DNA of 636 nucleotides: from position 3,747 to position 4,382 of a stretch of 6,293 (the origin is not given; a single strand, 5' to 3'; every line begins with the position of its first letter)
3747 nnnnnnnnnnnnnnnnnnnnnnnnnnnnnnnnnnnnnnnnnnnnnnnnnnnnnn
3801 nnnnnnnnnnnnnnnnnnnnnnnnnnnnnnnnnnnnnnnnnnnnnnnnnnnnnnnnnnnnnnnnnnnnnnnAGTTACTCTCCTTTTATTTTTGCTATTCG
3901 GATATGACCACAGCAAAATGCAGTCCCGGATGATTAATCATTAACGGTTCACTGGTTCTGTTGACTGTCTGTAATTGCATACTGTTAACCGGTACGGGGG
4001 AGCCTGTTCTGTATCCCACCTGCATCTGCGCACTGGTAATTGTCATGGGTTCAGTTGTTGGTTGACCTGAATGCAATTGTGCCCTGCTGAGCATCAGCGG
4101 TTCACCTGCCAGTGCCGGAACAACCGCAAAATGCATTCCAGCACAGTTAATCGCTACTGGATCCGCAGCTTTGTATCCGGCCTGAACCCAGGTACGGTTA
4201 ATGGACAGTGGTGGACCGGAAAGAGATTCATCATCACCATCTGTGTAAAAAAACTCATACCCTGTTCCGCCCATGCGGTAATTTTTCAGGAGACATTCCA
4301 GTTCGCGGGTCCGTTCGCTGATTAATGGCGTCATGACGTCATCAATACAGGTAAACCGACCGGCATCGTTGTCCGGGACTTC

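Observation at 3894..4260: gpI/gp48-like baseplate protein has a repeat-containing C-terminal extension with a different base composition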

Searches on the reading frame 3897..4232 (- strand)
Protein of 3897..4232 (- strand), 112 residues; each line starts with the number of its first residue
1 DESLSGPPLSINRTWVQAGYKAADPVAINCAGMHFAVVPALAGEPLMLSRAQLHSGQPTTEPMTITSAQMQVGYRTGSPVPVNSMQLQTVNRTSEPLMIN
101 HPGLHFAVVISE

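Call 13: find_homologous_proteins(query=window:3897-4232:-, max_evalue=0.01)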
Query window:3897-4232:- (112 aa): 1 proteins with E <= 0.01 among 3 candidates.
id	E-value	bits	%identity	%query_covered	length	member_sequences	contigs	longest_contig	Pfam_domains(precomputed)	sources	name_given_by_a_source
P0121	1.9e-40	155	60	100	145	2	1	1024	-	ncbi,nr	ncbi:phage tail protein, partial [Escherichia coli]|nr:phage tail protein [Escherichia coli]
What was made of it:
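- Tried and rejected: Word-indexed search with the arm alone (call 13).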

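Call 29: search_protein_representatives(alignment_id=A3)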
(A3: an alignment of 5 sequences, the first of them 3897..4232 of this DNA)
Query: 5 sequences, 131 profile positions. Proteins with E-value up to 0.001 (for the whole library): 9; up to 1e-10: 4; up to 1e-30: 1. The best 9 are listed.
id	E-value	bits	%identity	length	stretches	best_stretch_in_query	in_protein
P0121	1.4e-76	271.0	-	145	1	1-131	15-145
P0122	5.9e-25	104.0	-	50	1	82-131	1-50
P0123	3.9e-19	85.2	-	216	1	44-129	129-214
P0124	7.8e-18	81.0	-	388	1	44-128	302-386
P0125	2.5e-08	50.3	-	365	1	40-128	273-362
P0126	2.3e-06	43.9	-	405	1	46-129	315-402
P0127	1.2e-05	41.5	-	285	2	64-120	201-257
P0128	8.0e-05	38.9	-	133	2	64-127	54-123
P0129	8.2e-04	35.6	-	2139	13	10-79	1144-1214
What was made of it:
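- An exhaustive profile search of 1.84 billion proteins found only 9 representatives (call 29).
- Tried and rejected: It was superseded by the exhaustive profile search (call 29). P0129 (2139 aa, E = 8e-4, call 29).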

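Call 33: find_encoding_contigs(protein=P0125, flank=6000, max_places=3)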
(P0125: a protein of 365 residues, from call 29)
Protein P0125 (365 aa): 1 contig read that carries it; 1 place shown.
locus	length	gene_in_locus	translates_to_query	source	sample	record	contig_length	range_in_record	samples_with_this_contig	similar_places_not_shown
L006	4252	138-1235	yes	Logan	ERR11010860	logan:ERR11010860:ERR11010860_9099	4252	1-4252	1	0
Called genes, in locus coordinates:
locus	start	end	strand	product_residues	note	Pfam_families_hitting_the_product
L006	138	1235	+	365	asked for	PF08400:phage_tail_N, PF13620:CarboxypepD_reg, PF03406:Phage_fiber_2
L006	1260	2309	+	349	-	-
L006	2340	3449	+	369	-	-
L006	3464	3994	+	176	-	PF02413:Caudo_TAP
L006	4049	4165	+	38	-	-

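Call 34: find_encoding_contigs(protein=P0124, flank=6000, max_places=3)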
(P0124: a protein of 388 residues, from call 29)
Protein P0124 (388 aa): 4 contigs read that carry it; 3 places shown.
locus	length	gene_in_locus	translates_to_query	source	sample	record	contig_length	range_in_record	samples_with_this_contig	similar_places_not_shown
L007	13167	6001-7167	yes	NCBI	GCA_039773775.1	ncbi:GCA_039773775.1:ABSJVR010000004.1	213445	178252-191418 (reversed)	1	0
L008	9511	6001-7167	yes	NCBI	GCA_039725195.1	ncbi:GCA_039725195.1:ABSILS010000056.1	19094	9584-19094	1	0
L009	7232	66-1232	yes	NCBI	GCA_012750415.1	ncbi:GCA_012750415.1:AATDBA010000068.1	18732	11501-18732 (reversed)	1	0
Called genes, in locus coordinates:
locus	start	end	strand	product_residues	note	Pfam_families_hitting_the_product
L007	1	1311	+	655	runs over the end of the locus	PF01464:SLT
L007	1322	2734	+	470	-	PF07157:DNA_circ_N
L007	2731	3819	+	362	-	PF21683:GpP-like_1st, PF05954:Phage_GPD, PF22255:Gp44-like_2nd, PF21929:GpP_4th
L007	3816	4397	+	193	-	PF06890:Phage_Mu_Gp45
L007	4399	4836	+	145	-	PF07409:GP46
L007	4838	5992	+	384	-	PF04865:Baseplate_J, PF26078:Baseplate_J_M, PF26079:Baseplate_J_C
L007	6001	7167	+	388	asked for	PF10076:Phage_Mu_Gp48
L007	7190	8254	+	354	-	-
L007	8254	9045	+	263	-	-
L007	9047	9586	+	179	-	PF02413:Caudo_TAP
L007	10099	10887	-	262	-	PF03096:Ndr, PF12146:Hydrolase_4, PF00561:Abhydrolase_1, PF12695:Abhydrolase_5 (faint), PF12697:Abhydrolase_6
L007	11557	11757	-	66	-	PF06183:DinI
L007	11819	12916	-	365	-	PF00589:Phage_integrase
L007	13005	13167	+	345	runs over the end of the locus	PF01207:Dus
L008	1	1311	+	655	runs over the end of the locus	PF01464:SLT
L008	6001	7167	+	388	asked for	PF10076:Phage_Mu_Gp48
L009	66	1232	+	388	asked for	PF10076:Phage_Mu_Gp48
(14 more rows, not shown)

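Call 36: find_encoding_contigs(protein=P0126, flank=6000, max_places=3)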
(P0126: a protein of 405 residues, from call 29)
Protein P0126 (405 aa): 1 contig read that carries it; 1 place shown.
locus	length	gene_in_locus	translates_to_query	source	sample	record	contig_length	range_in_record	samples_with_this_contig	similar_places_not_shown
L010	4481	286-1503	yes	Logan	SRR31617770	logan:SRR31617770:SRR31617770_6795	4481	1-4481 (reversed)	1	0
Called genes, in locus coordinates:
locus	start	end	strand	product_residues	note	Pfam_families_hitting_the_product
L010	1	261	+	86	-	?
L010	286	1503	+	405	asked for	PF08400:phage_tail_N, PF03406:Phage_fiber_2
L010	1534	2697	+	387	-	-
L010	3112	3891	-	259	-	PF00326:Peptidase_S9 (faint), PF03096:Ndr, PF12146:Hydrolase_4, PF00561:Abhydrolase_1, PF12695:Abhydrolase_5 (faint), PF12697:Abhydrolase_6, PF20408:Abhydrolase_11 (faint)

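Call 38: search_protein_families(library=phrogs, proteins=[window:3897-4232:-], max_evalue=0.01)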
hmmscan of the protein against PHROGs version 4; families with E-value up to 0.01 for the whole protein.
window:3897-4232:- (112 aa): 0 families

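Call 42: search_solved_structures(query=A3, max_evalue=10, show_alignments=2)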
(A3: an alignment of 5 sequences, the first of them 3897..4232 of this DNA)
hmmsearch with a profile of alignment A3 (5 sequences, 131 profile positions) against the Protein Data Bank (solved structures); distinct sequences matched with E-value up to 10: 1.
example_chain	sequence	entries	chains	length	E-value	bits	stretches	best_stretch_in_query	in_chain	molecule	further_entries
1ywk_A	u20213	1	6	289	1.2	12.4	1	34-114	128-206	4-deoxy-L-threo-5-hexosulose-uronate ketol-isomerase 1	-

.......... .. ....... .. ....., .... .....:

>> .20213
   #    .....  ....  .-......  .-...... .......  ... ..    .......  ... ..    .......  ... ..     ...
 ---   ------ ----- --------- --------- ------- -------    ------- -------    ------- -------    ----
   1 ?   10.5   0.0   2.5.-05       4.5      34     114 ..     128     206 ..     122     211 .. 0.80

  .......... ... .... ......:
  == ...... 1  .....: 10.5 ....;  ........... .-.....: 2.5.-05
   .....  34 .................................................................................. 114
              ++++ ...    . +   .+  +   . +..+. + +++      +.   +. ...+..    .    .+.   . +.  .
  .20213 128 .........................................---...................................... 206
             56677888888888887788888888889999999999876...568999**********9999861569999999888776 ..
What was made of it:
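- On Known phage fibre repeat families (PF03335 Phage_fiber, PF03406 Phage_fiber_2, collar/fibre repeats): There is no PDB sequence hit; the best E-value is 1.2 (call 42).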

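Call 47: search_protein_families(library=pfam, proteins=[P0123, P0124, P0125, P0126, P0127, P0128, L010:1534-2697:+, L006:2340-3449:+, L007:8254-9045:+], max_evalue=0.01)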
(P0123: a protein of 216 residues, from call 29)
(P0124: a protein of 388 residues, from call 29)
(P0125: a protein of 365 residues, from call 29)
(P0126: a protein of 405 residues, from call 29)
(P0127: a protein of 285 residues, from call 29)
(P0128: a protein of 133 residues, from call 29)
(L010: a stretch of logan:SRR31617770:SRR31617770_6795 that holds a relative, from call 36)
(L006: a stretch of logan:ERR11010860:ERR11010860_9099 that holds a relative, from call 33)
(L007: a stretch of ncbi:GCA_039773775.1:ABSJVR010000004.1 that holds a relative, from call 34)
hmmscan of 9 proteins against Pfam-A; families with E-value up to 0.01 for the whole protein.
P0123 (216 aa): 1 family
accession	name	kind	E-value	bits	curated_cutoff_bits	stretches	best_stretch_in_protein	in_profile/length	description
PF03406.18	Phage_fiber_2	-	2.5e-35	120.2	22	2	4-44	1-41/42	Phage tail fibre repeat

P0124 (388 aa): 2 families
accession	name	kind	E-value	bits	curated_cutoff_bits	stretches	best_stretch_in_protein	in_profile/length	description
PF10076.14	Phage_Mu_Gp48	-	2.3e-21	76.7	37.4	1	12-182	2-148/150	Bacteriophage Mu-like, Gp48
PF19077.6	Big_13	-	0.0057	17.6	27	0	215-263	37-83/102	Bacterial Ig-like domain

P0125 (365 aa): 3 families
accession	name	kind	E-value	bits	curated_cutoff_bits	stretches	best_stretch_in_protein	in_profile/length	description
PF08400.16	phage_tail_N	-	2.3e-52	177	26.6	1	1-129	1-129/134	Prophage tail fibre N-terminal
PF03406.18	Phage_fiber_2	-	1.9e-33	114.2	22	2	140-180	1-41/42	Phage tail fibre repeat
PF13620.12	CarboxypepD_reg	-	1.1e-08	35.7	32.3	1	5-82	2-74/82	Carboxypeptidase regulatory-like domain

P0126 (405 aa): 5 families
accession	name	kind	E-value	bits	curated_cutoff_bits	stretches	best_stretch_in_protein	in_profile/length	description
PF08400.16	phage_tail_N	-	1.3e-53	181.1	26.6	1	1-134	1-134/134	Prophage tail fibre N-terminal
PF03406.18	Phage_fiber_2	-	1.9e-12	47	22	1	228-267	1-40/42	Phage tail fibre repeat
PF13620.12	CarboxypepD_reg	-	0.00045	20.9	32.3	1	5-61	2-53/82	Carboxypeptidase regulatory-like domain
PF12985.13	DUF3869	-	0.0017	19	24.5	1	225-272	23-70/85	Domain of unknown function (DUF3869)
PF16566.10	CREPT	-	0.0046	17.5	29.3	1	136-239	39-141/147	Cell-cycle alteration and expression-elevated protein in tumour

P0127 (285 aa): 1 family
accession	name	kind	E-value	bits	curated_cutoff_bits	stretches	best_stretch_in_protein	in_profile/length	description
PF12571.13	Phage_tail_fib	-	7.3e-09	36.2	23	1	3-138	7-142/150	Phage tail-collar fibre protein, N-terminal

P0128 (133 aa): 0 families

L010:1534-2697:+ (387 aa): 0 families

L006:2340-3449:+ (369 aa): 0 families

L007:8254-9045:+ (263 aa): 0 families

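Call 48: find_encoding_contigs(protein=P0127, flank=6000, max_places=3)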
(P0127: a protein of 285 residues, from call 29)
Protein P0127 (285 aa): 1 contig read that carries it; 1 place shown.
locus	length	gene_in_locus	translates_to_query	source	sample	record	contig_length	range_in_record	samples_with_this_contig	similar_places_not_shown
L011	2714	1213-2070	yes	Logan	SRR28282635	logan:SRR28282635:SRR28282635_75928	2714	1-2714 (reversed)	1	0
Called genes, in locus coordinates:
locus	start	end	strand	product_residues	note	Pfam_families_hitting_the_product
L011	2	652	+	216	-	?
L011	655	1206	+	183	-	PF02413:Caudo_TAP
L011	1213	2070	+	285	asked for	PF12571:Phage_tail_fib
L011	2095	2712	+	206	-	?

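Call 54: search_dna_similar(query=window:3897-4232:-, collection=phages, mode=protein, max_evalue=1, max_rows=30)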
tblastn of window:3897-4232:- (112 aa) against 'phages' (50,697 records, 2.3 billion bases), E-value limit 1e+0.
No match.

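Call 67: search_protein_families(library=ncbifam, proteins=[P0125], max_evalue=0.01)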
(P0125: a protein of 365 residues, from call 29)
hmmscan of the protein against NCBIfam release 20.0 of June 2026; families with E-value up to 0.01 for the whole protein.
P0125 (365 aa): 0 families

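Call 73: find_encoding_contigs(protein=P0128, flank=5000, max_places=2)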
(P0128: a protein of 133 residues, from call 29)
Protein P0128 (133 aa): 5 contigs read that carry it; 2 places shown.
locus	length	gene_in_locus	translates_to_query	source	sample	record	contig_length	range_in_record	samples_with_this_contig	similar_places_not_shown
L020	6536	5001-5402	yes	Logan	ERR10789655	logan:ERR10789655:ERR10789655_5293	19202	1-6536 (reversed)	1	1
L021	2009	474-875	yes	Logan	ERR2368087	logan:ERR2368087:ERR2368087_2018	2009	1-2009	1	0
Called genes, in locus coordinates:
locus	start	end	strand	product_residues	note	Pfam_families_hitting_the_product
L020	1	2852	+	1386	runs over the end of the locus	PF03406:Phage_fiber_2, PF13884:Peptidase_S74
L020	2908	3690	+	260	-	PF21721:Gp38_N, PF05268:GP38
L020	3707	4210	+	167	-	PF21721:Gp38_N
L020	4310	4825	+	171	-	PF25613:DUF7941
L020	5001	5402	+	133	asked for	-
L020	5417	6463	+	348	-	-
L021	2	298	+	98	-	?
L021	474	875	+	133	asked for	-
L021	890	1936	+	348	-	-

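Call 82: find_encoding_contigs(protein=P0123, flank=4000, max_places=2)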
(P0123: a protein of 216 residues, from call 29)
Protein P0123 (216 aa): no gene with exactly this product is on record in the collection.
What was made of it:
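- Tried and rejected: P0123 context look-up (call 82).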
